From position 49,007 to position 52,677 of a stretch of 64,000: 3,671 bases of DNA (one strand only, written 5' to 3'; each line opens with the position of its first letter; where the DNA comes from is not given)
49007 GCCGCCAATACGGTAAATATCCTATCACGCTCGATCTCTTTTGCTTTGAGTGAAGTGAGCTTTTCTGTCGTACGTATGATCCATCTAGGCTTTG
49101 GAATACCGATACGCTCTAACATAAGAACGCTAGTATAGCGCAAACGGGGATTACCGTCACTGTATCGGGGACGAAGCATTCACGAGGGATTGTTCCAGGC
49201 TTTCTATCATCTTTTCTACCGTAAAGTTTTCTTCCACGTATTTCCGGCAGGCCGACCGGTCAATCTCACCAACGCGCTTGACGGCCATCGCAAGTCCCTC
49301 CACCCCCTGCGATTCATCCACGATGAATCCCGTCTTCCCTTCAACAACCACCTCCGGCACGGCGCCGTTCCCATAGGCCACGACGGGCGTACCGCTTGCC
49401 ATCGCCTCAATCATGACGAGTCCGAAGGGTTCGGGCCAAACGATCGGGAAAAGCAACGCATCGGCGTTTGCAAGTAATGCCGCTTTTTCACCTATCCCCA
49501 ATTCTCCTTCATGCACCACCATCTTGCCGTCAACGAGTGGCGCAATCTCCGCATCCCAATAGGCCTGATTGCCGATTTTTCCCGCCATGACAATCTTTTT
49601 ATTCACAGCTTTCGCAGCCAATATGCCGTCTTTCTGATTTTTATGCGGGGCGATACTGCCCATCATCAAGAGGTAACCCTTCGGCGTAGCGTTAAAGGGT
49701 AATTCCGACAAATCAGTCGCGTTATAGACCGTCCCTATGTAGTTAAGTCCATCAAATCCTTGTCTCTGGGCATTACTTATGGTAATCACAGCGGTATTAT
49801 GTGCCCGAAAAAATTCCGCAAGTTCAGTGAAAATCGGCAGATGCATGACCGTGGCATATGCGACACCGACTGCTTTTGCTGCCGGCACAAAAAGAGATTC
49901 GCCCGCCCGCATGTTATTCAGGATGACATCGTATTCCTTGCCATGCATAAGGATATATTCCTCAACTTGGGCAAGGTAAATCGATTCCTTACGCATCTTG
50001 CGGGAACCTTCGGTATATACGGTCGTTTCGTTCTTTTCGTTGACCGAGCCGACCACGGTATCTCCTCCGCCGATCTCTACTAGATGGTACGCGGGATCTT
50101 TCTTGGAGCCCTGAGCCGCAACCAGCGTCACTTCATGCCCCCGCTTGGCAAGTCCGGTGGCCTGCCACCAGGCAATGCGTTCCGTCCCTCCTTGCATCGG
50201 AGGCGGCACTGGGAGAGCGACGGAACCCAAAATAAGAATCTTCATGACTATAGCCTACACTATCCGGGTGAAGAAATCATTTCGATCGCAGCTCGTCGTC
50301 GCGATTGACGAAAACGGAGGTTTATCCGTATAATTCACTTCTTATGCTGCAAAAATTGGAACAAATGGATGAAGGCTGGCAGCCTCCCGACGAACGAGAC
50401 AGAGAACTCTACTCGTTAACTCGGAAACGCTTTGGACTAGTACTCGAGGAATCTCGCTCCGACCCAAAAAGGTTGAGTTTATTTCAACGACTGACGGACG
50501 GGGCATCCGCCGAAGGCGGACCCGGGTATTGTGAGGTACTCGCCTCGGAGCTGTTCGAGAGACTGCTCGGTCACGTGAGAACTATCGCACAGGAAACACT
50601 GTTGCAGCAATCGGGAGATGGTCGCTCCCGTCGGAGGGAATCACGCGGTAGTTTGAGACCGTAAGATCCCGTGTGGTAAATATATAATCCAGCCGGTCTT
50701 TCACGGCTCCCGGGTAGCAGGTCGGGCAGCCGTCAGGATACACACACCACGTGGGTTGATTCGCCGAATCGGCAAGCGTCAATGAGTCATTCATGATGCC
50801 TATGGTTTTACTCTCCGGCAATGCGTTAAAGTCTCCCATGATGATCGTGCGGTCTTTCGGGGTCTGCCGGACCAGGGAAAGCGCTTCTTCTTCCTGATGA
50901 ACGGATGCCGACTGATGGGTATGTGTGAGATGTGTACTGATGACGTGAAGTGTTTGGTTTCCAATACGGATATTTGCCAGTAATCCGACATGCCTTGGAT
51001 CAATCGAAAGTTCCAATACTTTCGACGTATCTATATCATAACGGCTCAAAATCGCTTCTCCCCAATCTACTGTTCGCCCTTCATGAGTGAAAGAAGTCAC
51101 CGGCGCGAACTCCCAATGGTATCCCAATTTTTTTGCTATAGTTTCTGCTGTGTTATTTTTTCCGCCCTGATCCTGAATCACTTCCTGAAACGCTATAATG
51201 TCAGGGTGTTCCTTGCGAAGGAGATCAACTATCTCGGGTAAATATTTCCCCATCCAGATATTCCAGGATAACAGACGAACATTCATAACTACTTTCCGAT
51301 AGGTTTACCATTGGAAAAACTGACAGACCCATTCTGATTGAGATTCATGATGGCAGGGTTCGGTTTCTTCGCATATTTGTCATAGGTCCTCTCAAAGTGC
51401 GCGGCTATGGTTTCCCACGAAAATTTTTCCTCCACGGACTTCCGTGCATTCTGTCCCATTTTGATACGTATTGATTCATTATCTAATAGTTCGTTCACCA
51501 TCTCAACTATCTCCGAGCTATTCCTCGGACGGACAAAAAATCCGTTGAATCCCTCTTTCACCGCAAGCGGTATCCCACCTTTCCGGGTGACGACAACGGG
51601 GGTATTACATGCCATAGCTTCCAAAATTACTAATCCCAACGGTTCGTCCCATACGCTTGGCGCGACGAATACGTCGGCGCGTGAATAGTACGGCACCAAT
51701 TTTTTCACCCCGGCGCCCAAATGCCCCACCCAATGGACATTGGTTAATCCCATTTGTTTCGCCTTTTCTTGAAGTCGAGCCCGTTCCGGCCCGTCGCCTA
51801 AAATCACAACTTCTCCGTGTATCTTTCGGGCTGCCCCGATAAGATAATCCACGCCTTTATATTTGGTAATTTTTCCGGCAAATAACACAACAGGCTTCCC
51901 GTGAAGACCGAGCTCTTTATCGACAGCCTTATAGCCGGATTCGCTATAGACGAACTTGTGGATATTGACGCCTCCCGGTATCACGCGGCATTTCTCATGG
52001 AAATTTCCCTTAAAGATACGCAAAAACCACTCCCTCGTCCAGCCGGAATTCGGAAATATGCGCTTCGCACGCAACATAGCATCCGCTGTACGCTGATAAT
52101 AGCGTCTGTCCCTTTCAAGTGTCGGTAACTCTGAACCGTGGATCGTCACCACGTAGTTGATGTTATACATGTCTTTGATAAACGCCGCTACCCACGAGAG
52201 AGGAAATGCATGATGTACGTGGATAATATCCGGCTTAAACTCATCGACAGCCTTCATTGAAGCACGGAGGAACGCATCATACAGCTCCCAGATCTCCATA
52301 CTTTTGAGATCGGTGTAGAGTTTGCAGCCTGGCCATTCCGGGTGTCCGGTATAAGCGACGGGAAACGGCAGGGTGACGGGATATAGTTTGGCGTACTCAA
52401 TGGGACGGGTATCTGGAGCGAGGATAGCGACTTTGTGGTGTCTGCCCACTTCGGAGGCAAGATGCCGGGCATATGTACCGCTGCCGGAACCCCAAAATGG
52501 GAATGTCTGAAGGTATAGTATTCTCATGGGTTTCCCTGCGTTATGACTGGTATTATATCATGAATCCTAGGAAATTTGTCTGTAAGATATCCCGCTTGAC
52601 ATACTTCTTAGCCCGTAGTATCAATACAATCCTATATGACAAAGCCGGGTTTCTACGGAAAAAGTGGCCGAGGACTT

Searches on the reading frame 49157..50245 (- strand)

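Call 81: search_protein_families(library=pfam, proteins=[window:49157-50245:-], max_evalue=0.00001)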
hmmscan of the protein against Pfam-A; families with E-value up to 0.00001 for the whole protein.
window:49157-50245:- (362 aa): 3 families
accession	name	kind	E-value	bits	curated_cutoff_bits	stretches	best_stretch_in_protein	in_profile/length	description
PF00534.26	Glycos_transf_1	-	4.2e-23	82.2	26.4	1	188-329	14-159/172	Glycosyl transferases group 1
PF13692.12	Glyco_trans_1_4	-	4e-18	66.5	27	1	191-325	3-139/142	Glycosyl transferases group 1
PF13579.12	Glyco_trans_4_4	-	9.7e-06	26.4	29.7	0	19-140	1-107/158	Glycosyl transferase 4-like domain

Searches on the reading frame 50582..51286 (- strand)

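Call 81: search_protein_families(library=pfam, proteins=[window:50582-51286:-], max_evalue=0.00001)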
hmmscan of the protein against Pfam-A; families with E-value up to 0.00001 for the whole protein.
window:50582-51286:- (234 aa): 2 families
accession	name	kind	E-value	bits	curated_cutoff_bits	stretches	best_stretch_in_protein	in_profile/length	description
PF03372.29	Exo_endo_phos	-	4.5e-25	89.1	24.5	1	6-223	1-225/225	Endonuclease/Exonuclease/phosphatase family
PF14529.12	Exo_endo_phos_2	-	1.4e-06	28.6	27.4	1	128-227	13-117/117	Endonuclease-reverse transcriptase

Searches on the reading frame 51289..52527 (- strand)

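Call 81: search_protein_families(library=pfam, proteins=[window:51289-52527:-], max_evalue=0.00001)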
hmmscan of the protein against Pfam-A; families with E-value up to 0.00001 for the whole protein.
window:51289-52527:- (412 aa): 7 families
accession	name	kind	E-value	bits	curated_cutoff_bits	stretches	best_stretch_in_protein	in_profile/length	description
PF00534.26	Glycos_transf_1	-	3.1e-39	134.7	26.4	1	206-363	9-171/172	Glycosyl transferases group 1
PF13692.12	Glyco_trans_1_4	-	5.9e-34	117.8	27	1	211-350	1-142/142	Glycosyl transferases group 1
PF13439.12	Glyco_transf_4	-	4.3e-20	72.9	28.5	1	14-189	2-168/170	Glycosyltransferase Family 4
PF13579.12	Glyco_trans_4_4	-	3.4e-17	63.6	29.7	1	14-186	1-158/158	Glycosyl transferase 4-like domain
PF13524.12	Glyco_trans_1_2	-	1.8e-08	34.9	25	1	237-378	14-142/144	Glycosyl transferase-like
PF20706.3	GT4-conflict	-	1.3e-07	31.4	26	1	209-376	195-383/385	Family 4 Glycosyltransferase in conflict systems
PF13477.12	Glyco_trans_4_2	-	7.1e-06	26.7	23.4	0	90-155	66-132/139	Glycosyl transferase 4-like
